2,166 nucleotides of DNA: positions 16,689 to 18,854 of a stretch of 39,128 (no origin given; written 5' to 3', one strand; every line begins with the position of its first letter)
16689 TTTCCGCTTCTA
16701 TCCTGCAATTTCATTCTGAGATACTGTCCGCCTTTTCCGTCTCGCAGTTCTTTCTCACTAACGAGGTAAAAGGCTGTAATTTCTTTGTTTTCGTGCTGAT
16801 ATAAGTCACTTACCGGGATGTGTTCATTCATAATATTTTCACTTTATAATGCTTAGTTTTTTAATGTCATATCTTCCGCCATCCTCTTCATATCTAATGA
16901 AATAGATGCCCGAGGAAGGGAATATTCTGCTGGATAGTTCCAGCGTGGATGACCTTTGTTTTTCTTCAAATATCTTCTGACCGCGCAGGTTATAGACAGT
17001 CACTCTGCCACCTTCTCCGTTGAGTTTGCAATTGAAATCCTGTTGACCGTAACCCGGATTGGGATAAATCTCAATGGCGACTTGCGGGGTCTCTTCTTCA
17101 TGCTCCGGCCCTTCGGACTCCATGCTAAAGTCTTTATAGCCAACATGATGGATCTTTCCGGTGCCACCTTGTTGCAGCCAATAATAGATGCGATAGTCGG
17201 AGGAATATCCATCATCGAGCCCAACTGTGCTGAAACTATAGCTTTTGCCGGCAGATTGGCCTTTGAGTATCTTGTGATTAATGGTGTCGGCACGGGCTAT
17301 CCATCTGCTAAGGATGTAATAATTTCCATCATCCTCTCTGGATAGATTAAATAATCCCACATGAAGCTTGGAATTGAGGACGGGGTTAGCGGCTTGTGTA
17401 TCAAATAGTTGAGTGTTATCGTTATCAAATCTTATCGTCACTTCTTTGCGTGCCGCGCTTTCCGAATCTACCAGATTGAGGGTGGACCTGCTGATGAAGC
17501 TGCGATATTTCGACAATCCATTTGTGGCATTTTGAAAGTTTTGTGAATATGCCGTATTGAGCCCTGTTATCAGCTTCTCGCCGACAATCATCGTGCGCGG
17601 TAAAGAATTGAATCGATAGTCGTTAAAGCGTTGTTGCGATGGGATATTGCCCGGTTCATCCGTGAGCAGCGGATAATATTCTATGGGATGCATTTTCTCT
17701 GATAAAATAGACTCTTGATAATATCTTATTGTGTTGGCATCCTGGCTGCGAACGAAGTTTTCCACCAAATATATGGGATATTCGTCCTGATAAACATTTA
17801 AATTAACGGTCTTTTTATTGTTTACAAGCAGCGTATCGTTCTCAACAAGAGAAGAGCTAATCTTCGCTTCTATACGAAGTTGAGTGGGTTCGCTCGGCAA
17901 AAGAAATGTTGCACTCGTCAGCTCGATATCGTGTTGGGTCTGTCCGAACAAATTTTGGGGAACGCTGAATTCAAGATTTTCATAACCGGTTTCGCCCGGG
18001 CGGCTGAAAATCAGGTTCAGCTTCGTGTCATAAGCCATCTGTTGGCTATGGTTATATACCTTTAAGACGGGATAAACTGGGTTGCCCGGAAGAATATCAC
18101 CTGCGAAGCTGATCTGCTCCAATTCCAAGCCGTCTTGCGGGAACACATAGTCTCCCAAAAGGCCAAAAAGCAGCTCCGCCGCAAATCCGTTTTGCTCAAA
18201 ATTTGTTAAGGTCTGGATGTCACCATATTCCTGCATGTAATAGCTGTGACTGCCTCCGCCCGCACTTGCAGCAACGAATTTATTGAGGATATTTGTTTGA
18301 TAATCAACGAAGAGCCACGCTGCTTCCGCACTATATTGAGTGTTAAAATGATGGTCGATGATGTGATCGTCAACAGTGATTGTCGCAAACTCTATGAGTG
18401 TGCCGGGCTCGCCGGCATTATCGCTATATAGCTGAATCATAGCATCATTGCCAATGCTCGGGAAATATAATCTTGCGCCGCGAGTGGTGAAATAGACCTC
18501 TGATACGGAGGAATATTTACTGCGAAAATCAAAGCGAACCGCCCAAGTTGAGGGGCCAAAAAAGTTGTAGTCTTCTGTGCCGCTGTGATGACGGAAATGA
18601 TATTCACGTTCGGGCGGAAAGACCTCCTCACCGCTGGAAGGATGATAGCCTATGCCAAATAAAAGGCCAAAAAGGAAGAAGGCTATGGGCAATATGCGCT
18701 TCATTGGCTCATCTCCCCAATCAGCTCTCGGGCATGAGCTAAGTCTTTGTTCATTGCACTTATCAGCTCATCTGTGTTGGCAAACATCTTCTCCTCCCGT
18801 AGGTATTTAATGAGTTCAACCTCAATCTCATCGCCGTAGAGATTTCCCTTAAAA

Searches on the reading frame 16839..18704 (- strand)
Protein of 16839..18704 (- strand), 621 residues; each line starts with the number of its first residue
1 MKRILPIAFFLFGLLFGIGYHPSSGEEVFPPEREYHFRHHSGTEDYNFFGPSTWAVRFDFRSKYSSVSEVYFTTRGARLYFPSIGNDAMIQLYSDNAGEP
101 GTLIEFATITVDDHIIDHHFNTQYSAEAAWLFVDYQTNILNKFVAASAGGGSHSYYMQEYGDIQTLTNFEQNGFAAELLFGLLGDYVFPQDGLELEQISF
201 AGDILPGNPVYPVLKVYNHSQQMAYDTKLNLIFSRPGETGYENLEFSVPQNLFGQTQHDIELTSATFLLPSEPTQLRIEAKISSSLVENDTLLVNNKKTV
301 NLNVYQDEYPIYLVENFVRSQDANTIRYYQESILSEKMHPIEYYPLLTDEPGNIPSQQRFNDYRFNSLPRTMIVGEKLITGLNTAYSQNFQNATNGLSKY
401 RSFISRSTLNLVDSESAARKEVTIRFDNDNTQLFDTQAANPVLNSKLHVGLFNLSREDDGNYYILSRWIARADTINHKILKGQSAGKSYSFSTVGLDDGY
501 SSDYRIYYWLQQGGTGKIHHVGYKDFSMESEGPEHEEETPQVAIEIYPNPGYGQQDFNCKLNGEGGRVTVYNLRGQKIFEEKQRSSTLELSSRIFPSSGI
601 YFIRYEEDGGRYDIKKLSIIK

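Call 104: search_protein_families(library=pfam, proteins=[window:16839-18704:-], max_evalue=0.001)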
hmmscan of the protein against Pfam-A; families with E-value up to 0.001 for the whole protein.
window:16839-18704:- (621 aa): 1 family
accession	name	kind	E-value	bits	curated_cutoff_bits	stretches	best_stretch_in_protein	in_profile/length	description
PF18962.6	Por_Secre_tail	-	1.1e-06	29.3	27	1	546-619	1-75/75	Secretion system C-terminal sorting domain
